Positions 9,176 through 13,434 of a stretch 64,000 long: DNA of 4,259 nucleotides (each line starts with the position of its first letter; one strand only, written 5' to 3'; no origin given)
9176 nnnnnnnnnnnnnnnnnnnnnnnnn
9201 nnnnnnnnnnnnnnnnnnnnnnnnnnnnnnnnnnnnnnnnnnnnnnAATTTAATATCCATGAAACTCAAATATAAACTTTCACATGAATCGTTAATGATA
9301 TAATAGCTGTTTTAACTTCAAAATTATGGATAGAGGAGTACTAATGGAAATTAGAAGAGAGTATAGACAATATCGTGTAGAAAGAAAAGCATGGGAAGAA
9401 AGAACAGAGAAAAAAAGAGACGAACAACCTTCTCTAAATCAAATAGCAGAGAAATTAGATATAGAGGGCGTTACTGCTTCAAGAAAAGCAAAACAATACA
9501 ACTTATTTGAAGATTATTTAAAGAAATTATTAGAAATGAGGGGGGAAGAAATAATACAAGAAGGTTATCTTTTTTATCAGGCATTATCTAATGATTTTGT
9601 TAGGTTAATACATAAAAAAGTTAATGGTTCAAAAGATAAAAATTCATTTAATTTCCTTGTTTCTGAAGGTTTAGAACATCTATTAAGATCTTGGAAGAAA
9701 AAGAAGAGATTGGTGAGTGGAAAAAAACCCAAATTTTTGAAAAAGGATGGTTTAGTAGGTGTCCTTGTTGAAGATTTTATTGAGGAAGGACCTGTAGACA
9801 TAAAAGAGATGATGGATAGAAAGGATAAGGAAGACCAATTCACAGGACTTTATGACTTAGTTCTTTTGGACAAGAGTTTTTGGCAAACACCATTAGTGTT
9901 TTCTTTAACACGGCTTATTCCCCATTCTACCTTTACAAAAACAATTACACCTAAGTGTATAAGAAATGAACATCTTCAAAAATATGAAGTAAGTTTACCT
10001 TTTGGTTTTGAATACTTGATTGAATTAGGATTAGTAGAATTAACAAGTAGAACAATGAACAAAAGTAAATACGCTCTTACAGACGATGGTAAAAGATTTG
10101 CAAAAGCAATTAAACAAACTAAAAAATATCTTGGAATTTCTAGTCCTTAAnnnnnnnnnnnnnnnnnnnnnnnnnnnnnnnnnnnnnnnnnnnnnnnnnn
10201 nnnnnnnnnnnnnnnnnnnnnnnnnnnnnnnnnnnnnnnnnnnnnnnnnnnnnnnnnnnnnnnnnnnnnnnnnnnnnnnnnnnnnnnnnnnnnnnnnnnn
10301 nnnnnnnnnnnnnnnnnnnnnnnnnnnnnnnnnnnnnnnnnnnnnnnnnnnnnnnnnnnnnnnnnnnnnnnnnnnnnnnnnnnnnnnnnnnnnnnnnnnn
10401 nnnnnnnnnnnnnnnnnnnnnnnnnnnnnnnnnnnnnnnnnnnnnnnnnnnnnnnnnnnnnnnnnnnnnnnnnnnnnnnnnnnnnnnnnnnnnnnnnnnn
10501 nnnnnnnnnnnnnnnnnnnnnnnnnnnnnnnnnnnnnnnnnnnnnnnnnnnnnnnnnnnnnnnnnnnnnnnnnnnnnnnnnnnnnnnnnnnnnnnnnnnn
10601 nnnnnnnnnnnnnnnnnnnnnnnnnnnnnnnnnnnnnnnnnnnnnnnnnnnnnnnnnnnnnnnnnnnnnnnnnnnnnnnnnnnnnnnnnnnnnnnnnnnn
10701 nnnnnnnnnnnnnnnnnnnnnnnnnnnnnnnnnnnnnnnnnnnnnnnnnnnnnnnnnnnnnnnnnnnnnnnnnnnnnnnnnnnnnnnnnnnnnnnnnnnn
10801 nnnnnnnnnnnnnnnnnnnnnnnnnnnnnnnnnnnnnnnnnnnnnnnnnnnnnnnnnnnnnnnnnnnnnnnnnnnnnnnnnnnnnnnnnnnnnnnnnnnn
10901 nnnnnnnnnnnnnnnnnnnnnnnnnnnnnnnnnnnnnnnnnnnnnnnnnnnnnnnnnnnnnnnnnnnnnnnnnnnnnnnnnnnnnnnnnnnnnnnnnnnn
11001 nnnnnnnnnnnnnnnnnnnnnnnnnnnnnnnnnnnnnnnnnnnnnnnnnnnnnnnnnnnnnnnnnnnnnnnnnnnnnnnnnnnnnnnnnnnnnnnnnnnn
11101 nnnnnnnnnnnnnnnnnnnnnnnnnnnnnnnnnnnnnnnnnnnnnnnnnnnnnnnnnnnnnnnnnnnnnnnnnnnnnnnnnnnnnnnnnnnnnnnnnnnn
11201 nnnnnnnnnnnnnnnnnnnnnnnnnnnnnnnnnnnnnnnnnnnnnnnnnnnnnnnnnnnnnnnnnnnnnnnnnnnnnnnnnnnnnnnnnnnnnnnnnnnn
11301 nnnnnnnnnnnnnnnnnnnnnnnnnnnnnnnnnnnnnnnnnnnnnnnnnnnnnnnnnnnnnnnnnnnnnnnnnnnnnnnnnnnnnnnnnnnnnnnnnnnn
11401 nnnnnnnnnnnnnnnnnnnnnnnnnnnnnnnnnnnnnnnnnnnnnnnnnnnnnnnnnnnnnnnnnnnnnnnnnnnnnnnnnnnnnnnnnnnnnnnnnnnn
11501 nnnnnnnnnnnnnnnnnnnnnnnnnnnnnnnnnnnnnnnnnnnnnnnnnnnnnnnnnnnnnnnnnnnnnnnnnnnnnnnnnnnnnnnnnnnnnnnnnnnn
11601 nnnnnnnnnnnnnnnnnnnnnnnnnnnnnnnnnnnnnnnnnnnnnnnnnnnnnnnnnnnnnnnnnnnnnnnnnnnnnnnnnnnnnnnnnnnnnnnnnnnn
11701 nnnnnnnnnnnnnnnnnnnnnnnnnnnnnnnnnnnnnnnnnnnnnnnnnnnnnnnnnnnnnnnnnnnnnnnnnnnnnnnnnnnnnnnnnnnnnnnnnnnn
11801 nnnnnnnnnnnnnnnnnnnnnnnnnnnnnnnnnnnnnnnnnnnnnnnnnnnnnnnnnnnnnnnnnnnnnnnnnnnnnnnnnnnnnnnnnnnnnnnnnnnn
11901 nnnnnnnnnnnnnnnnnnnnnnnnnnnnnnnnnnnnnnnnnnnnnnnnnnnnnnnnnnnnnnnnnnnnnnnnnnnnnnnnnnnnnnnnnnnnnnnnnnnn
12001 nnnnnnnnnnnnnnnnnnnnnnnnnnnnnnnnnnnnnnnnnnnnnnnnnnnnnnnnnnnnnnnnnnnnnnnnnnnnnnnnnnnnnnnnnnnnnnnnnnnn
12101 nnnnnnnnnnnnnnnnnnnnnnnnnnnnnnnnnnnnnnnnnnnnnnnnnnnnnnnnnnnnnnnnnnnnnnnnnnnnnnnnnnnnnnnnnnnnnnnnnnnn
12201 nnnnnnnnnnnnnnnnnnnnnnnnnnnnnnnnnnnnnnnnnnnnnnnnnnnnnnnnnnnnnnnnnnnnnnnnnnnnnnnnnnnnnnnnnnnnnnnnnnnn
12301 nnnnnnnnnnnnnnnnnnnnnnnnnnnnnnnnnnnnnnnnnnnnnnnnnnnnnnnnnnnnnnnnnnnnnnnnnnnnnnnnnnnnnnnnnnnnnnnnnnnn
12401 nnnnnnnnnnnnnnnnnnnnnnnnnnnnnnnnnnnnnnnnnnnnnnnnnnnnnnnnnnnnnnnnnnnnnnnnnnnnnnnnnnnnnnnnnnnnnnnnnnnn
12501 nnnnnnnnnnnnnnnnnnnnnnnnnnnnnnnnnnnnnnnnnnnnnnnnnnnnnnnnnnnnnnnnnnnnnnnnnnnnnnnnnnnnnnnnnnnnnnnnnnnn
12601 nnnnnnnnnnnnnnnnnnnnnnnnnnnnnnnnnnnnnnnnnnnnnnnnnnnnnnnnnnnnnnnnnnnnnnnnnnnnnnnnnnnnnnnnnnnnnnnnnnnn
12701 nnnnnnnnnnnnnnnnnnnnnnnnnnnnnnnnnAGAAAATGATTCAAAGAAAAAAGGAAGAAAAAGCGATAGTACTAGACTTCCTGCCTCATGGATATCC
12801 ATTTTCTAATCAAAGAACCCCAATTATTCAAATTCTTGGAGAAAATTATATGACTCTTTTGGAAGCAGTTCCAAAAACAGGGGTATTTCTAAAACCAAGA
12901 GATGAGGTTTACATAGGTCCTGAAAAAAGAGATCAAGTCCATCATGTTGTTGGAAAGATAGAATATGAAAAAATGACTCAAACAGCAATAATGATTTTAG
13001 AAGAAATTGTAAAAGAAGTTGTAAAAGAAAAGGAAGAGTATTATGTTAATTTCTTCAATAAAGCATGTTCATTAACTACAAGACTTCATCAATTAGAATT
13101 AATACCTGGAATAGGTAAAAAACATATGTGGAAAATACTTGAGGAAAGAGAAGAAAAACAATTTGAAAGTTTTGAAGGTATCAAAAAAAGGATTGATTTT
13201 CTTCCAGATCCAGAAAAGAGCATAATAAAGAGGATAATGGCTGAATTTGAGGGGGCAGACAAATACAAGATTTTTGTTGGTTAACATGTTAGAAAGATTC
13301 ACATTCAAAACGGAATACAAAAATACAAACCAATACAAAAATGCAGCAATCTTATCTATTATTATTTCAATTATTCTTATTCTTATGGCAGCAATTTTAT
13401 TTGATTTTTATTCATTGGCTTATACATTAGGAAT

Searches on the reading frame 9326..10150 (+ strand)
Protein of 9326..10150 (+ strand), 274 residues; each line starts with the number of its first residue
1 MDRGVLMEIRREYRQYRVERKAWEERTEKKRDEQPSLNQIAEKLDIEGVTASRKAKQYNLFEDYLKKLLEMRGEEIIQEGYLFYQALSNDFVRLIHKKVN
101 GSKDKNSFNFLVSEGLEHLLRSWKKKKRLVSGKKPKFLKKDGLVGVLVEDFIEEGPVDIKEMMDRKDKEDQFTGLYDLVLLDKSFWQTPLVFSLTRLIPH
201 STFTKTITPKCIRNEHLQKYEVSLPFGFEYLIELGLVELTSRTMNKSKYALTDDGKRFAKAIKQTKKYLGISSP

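Call 10: search_protein_families(library=pfam, proteins=[window:9326-10150:+], max_evalue=0.1)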
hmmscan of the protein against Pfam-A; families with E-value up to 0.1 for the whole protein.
window:9326-10150:+ (274 aa): 5 families
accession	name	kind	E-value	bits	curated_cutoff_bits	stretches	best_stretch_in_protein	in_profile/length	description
PF14947.12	HTH_45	-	0.016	15.6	25.5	0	229-267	41-74/77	Winged helix-turn-helix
PF10906.13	Mrx7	-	0.024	15.3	22.8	1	89-107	15-33/66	MIOREX complex component 7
PF24723.1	DUF7675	-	0.036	14.4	27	1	54-70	28-44/65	Family of unknown function (DUF7675)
PF07381.18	EarA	-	0.046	14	22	0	231-261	59-89/90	EarA-like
PF03492.21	Methyltransf_7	-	0.092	12.3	29.8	0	34-115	135-218/335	SAM dependent carboxyl methyltransferase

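Call 46: find_homologous_proteins(query=window:9326-10150:+, max_evalue=0.001)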
Query window:9326-10150:+ (274 aa): 1 proteins with E <= 0.001 among 1030 candidates.
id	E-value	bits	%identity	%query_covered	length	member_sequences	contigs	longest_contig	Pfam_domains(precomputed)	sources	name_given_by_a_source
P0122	6.6e-172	588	100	98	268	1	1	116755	-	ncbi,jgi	-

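Call 55: search_protein_representatives(protein=window:9326-10150:+)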
Query: 274 residues. Proteins with E-value up to 0.001 (for the whole library): 1; up to 1e-10: 1; up to 1e-30: 1. The best 1 are listed.
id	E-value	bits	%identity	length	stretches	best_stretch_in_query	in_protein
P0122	2.1e-172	587.8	100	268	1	7-274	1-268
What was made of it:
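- The neighbouring 274-aa ORF is also an ORFan, with no homolog in 1.84 billion representatives (calls 46, 55).
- Tried and rejected: The 274-aa ORF has no homologs (calls 46, 55).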

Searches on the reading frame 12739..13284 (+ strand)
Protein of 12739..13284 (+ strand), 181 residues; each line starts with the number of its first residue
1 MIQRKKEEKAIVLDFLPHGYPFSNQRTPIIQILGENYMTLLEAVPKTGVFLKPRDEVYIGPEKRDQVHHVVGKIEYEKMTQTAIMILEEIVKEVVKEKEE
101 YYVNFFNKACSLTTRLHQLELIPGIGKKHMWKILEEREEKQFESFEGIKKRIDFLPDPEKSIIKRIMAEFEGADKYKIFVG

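Call 10: search_protein_families(library=pfam, proteins=[window:12739-13284:+], max_evalue=0.1)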
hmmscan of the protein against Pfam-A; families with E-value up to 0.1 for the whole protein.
window:12739-13284:+ (181 aa): 2 families
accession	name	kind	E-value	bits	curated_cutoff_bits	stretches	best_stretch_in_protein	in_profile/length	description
PF04919.18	DUF655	-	6.2e-62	209.2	22.2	1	7-180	2-180/181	Protein of unknown function (DUF655)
PF14579.12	HHH_6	-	0.00073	20.1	25.6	1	119-153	27-62/90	Helix-hairpin-helix motif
